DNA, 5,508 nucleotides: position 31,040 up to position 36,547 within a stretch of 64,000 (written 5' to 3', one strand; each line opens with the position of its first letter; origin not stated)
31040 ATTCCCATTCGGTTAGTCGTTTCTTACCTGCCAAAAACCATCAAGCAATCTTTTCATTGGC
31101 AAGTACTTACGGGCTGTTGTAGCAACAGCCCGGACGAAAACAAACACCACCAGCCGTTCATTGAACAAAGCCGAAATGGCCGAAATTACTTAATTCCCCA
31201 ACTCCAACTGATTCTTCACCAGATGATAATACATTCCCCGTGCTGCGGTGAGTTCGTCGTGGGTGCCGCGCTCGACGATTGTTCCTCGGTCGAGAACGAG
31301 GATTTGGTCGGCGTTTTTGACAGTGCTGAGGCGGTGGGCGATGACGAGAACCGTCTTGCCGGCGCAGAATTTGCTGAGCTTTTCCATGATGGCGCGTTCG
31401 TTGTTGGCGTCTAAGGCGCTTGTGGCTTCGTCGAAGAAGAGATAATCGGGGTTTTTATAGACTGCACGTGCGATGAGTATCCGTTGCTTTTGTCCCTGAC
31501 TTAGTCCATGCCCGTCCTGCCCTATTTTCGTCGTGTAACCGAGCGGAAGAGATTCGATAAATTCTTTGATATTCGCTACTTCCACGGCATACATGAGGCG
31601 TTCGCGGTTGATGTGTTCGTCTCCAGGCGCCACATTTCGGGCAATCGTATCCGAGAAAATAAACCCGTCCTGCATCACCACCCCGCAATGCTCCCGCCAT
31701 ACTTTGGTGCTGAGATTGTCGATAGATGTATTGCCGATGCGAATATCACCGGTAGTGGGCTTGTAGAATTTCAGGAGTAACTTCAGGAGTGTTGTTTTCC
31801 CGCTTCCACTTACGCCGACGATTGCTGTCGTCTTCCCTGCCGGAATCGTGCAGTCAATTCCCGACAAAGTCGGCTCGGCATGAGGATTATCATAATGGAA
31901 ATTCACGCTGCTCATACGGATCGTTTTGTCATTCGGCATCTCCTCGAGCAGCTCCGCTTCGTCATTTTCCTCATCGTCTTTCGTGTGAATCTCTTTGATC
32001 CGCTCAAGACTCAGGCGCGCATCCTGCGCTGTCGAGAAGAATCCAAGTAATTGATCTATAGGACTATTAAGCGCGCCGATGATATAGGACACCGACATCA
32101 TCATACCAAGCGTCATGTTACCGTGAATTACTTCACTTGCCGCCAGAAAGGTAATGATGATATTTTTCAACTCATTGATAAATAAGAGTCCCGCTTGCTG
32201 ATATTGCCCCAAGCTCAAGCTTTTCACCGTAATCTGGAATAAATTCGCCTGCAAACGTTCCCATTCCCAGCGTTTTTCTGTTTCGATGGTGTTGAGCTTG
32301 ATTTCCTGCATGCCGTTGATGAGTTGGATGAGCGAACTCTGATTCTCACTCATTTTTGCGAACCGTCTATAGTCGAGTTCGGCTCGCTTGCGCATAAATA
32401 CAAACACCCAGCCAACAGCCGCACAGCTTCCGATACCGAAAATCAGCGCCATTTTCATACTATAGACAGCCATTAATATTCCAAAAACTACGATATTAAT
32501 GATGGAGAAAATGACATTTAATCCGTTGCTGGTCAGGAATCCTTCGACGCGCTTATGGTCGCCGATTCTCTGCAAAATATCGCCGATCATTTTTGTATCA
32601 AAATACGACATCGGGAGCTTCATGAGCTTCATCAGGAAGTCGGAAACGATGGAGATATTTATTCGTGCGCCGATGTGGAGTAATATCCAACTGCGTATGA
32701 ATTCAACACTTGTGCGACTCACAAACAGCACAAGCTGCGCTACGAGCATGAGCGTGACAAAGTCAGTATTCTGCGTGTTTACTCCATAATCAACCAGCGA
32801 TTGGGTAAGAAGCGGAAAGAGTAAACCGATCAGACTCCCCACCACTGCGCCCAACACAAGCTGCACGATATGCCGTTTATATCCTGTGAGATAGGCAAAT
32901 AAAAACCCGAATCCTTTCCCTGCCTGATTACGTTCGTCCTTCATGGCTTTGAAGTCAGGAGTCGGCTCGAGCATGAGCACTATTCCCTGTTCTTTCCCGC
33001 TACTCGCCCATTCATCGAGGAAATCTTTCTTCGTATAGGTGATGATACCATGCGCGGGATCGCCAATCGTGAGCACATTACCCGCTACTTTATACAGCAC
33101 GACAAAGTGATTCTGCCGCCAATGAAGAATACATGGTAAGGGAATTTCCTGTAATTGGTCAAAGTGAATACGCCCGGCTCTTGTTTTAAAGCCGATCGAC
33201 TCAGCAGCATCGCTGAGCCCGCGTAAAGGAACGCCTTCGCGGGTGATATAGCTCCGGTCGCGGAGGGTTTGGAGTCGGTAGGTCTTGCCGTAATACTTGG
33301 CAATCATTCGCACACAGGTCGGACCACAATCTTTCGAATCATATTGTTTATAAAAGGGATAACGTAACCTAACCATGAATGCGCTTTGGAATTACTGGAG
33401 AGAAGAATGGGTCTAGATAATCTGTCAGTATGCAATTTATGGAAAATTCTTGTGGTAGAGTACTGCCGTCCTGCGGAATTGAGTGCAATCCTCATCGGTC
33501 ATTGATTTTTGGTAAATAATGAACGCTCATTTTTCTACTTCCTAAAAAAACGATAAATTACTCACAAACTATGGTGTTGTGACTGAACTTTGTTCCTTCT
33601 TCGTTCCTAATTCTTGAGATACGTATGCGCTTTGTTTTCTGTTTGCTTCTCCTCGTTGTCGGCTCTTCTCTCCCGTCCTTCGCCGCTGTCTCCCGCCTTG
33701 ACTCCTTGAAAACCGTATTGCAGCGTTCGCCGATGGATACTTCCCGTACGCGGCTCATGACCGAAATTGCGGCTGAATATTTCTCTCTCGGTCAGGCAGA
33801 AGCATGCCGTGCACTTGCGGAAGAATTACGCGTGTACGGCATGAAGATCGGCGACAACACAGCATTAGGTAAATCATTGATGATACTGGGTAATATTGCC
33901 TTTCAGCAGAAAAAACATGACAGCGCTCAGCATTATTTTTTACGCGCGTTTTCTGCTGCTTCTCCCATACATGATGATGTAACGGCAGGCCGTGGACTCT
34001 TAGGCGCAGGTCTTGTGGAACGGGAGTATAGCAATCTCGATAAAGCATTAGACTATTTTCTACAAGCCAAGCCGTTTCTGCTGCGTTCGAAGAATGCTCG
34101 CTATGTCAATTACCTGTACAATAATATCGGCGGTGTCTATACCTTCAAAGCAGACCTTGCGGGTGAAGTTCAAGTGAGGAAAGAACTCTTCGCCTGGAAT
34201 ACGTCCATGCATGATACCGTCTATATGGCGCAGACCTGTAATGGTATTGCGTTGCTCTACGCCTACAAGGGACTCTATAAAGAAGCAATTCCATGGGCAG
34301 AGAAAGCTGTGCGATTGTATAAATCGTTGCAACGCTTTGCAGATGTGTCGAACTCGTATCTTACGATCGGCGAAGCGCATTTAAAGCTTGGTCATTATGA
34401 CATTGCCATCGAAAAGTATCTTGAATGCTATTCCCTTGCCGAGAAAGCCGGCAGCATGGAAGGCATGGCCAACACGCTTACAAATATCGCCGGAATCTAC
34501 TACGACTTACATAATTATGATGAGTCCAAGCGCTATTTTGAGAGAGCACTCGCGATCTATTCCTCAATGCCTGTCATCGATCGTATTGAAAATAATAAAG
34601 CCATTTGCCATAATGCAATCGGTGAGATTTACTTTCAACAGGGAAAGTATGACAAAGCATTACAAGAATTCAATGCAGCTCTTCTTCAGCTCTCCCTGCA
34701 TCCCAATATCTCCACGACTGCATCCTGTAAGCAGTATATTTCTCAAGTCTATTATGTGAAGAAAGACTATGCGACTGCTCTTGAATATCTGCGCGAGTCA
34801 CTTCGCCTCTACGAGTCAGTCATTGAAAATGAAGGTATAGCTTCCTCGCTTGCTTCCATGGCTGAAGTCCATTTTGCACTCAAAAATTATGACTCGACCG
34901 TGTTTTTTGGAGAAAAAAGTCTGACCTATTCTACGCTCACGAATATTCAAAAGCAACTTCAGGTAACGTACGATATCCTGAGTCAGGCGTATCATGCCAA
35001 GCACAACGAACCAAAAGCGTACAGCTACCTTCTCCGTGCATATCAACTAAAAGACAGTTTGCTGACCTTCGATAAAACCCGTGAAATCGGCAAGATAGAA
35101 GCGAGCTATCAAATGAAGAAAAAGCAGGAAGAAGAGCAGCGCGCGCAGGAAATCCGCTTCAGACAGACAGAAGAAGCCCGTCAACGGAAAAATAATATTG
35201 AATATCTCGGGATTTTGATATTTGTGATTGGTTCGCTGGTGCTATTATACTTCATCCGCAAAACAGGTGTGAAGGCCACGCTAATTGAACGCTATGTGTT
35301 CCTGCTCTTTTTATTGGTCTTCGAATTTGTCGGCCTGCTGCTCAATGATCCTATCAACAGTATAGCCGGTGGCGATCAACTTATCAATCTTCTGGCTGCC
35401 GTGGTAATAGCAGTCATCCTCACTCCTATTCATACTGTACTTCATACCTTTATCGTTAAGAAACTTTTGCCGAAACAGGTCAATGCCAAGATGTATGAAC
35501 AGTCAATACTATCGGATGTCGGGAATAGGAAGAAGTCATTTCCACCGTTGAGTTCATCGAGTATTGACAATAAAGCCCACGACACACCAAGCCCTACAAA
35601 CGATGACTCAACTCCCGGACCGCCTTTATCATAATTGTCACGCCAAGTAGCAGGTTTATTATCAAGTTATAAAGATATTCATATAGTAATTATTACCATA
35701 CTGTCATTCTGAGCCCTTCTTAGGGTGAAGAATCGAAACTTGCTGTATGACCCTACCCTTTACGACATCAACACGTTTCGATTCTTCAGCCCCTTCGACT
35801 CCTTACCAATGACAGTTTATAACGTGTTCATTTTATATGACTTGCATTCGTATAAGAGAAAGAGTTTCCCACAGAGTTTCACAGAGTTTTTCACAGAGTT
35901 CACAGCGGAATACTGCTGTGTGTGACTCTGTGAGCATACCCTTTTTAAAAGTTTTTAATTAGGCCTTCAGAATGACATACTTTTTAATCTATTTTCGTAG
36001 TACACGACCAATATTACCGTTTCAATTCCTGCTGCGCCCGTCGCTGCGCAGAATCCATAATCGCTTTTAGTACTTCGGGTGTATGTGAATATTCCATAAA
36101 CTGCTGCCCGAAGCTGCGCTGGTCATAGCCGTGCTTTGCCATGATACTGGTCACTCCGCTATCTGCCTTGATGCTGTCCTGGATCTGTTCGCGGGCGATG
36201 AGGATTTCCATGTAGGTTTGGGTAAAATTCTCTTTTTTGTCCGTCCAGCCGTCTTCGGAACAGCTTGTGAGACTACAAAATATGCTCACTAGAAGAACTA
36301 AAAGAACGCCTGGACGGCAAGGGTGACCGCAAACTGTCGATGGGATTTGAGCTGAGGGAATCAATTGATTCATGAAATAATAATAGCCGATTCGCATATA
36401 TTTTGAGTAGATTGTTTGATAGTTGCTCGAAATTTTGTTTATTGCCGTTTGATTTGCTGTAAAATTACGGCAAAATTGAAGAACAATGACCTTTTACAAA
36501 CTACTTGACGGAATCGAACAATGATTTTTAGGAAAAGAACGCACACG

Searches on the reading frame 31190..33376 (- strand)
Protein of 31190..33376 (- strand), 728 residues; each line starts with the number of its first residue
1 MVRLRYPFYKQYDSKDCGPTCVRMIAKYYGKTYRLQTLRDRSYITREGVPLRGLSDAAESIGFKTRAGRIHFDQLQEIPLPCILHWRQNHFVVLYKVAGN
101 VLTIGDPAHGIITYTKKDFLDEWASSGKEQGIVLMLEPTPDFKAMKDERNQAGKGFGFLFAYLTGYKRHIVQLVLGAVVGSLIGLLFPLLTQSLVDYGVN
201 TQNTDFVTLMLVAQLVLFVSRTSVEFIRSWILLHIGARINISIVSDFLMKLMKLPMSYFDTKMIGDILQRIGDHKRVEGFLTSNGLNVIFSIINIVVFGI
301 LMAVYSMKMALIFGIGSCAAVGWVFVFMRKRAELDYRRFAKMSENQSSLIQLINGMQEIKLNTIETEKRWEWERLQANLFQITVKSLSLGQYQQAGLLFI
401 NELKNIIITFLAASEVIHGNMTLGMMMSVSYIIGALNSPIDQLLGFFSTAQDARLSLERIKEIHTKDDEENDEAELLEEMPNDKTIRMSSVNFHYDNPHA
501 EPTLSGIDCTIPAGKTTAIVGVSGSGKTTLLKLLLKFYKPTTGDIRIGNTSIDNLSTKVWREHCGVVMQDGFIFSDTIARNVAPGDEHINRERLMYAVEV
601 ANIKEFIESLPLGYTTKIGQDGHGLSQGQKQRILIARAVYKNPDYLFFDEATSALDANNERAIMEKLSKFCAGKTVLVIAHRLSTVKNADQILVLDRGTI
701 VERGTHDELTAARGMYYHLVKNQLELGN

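Call 6: search_protein_families(library=pfam, proteins=[window:31190-33376:-], max_evalue=0.01)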
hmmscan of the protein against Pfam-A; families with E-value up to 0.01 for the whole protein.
window:31190-33376:- (728 aa): 9 families
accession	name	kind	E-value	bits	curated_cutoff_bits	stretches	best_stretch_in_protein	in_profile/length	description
PF03412.21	Peptidase_C39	-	6.2e-35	120.4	22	1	6-124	2-122/133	Peptidase C39 family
PF00005.33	ABC_tran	-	1.9e-30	106.7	25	1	504-653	1-137/137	ABC transporter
PF00664.28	ABC_membrane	-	1.8e-28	100.4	28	1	174-436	5-270/274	ABC transporter transmembrane region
PF02463.25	SMC_N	-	1.8e-06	28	40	1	625-693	137-209/220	RecF/RecN/SMC N terminal domain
PF09818.15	ABC_ATPase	-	0.00014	21.5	23.2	0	597-668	131-201/283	P-loop domain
PF13529.12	Peptidase_C39_2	-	0.00066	20.7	24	1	5-46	2-45/143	Peptidase_C39 like family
PF13401.12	AAA_22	-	0.0032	18.2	27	0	517-569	8-33/130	AAA domain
PF03193.22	RsgA_GTPase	-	0.0074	16.6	30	0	505-546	98-138/174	RsgA GTPase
PF13304.12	AAA_21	-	0.0078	16.8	27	0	517-534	2-19/304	AAA domain, putative AbiEii toxin, Type IV TA system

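Call 16: find_encoding_contigs(protein=window:31190-33376:-, flank=10000, max_places=10)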
Protein window:31190-33376:- (728 aa): 1 contig read that carries it; 1 place shown.
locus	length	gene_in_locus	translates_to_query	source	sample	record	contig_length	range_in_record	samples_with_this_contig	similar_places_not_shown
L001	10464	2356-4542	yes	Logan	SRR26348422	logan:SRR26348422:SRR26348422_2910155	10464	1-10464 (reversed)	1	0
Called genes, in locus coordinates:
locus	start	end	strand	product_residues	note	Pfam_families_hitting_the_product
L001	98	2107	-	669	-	PF13181:TPR_8 (faint), PF00515:TPR_1 (faint), PF07719:TPR_2 (faint), PF13424:TPR_12 (weak), PF13424:TPR_12, PF17874:TPR_MalT (weak), PF13374:TPR_10 (weak), PF13424:TPR_12, +5 more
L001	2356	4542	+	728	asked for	PF03412:Peptidase_C39, PF13529:Peptidase_C39_2 (faint), PF00664:ABC_membrane, PF00005:ABC_tran, PF02463:SMC_N (faint)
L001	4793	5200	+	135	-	-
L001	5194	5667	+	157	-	PF22481:DUF6985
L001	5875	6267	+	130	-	-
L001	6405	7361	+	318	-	PF13644:DKNYY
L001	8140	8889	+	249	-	PF14094:DUF4272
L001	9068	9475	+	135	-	PF08327:AHSA1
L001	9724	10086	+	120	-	PF09966:DUF2200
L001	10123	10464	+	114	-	?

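Call 30: find_related_loci(query=window:31190-33376:-, collection=genome_contigs, flank=10000)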
Query window:31190-33376:- (728 aa) in genome_contigs; peptide patterns used: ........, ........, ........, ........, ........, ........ (x = any residue, [..] = any of these).
158 stretches matched a pattern; 140 encode a relative of the query (tblastn E <= 1e-3); the best 80 are kept; 80 distinct loci.
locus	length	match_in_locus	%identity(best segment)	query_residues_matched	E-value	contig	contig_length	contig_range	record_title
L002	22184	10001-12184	92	1-728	0e+0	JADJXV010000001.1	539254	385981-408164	MAG: Ignavibacteria bacterium isolate Lyne_18-Q3-R50-59_BAT3C.229 tig00005599-10-5395750, whole genome shotgun sequence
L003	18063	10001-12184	74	1-728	0e+0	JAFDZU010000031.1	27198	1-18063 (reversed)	MAG: Bacteroidetes bacterium isolate SZAS-91 BACT-KAN-6__31__length-27198, whole genome shotgun sequence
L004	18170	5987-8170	75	1-728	0e+0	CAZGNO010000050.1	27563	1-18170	MAG TPA_asm: uncultured Chitinophagaceae bacterium isolate SRP178908_co1_320 genome assembly, contig: NODE_1027_length_2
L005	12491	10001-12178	63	5-728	0e+0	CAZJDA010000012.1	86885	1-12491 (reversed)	MAG TPA_asm: uncultured Bacteroidales bacterium isolate SRP332253_co1_243 genome assembly, contig: NODE_239_length_86885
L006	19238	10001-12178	60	3-728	0e+0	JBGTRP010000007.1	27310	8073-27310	MAG: Acanthopleuribacteraceae bacterium isolate WDNA12_bin.10.orig NODE_1182_length_27310_cov_0.578413, whole genome sho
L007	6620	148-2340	59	6-727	0e+0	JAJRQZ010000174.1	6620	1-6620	MAG: Bacteroidetes bacterium isolate Dive100_bin2.33 k141_1058143, whole genome shotgun sequence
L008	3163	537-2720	60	6-728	0e+0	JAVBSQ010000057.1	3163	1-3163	MAG: Bacteroidales bacterium isolate EPI_MAG_00227 c_000005784233, whole genome shotgun sequence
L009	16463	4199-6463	57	5-728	0e+0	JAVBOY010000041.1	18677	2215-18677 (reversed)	MAG: Lentimicrobiaceae bacterium isolate EPI_MAG_00121 c_000006215624, whole genome shotgun sequence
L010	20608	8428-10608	60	5-728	0e+0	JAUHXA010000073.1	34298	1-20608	MAG: Bacteroidia bacterium isolate 2_bin.42 NODE_917_length_34298_cov_56.772117, whole genome shotgun sequence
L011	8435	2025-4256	58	5-728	0e+0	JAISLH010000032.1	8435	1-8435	MAG: Bacteroidales bacterium isolate Hs463_bin99 k119_1736195, whole genome shotgun sequence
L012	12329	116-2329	59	2-727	0e+0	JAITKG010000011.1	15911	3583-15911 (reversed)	MAG: Prevotellaceae bacterium isolate Pcl387_bin40 k119_199889, whole genome shotgun sequence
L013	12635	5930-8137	58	6-727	0e+0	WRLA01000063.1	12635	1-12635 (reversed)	MAG: Bacteroidales bacterium isolate Th196P3bin138 Ga0099364_10010636, whole genome shotgun sequence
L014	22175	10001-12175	60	6-728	0e+0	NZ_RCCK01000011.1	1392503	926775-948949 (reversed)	Pedobacter alluvionis strain DSM 19624 Ga0111684_102, whole genome shotgun sequence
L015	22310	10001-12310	57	5-728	0e+0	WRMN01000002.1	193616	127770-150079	MAG: Bacteroidales bacterium isolate Th196P3bin81 Ga0099364_10000034, whole genome shotgun sequence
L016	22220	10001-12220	57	6-728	0e+0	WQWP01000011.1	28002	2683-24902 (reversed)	MAG: Lentimicrobiaceae bacterium isolate Emb289P3bin108 Ga0123356_10001259, whole genome shotgun sequence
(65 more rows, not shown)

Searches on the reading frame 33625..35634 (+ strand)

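Call 6: search_protein_families(library=pfam, proteins=[window:33625-35634:+], max_evalue=0.01)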
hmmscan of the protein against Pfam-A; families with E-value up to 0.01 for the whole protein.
window:33625-35634:+ (669 aa): 17 families
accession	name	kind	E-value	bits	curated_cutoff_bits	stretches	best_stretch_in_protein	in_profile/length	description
PF13424.12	TPR_12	-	6.8e-36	122.8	30.1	5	281-353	2-72/77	Tetratricopeptide repeat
PF07719.23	TPR_2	-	2.5e-25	86.9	27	2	327-353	2-28/34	Tetratricopeptide repeat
PF13374.12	TPR_10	-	2.7e-20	72.1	27.5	3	282-312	2-32/42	Tetratricopeptide repeat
PF00515.34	TPR_1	-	5.1e-20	70.8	27.8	2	282-313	1-32/34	Tetratricopeptide repeat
PF13181.12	TPR_8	-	2.7e-16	58.7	25.7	1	283-312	2-31/34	Tetratricopeptide repeat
PF13432.12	TPR_16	-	3.5e-12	47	32.7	1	292-353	7-58/65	Tetratricopeptide repeat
PF13428.12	TPR_14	-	1.4e-10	41.2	23.5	0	331-355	6-30/44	Tetratricopeptide repeat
PF17874.7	TPR_MalT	-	5.1e-09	36.3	45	1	209-397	8-192/336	MalT-like TPR region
PF12895.13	ANAPC3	-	5.8e-09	36.5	27.2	1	216-306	3-80/82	Anaphase-promoting complex, cyclosome, subunit 3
PF13176.12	TPR_7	-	3e-06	27.3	27.9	0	284-312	1-29/36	Tetratricopeptide repeat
PF14938.12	SNAP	-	6.1e-06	26.3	25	2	261-388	54-177/282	Soluble NSF attachment protein, SNAP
PF12968.13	DUF3856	-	3.4e-05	24.3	27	1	297-377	24-105/143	Domain of Unknown Function (DUF3856)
PF14559.12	TPR_19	-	6.8e-05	23.6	25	0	296-356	5-55/68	Tetratricopeptide repeat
PF10602.15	RPN7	-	0.00018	21.7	29.6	0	239-355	33-142/174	26S proteasome subunit RPN7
PF13414.12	TPR_11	-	0.00098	19.2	26.8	1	333-353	1-21/42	TPR repeat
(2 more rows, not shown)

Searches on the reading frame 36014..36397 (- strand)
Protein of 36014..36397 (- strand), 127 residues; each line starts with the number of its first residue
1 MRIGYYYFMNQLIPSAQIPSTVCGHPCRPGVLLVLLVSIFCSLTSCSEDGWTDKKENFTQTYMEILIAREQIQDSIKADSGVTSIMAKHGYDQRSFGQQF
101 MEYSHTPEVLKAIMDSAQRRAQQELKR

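Call 6: search_protein_families(library=pfam, proteins=[window:36014-36397:-], max_evalue=0.01)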
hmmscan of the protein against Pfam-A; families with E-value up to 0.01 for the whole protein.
window:36014-36397:- (127 aa): 1 family
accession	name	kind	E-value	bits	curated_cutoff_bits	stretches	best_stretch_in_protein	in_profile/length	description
PF14129.11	DUF4296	-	7.6e-06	26.8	27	1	74-125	34-85/87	Domain of unknown function (DUF4296)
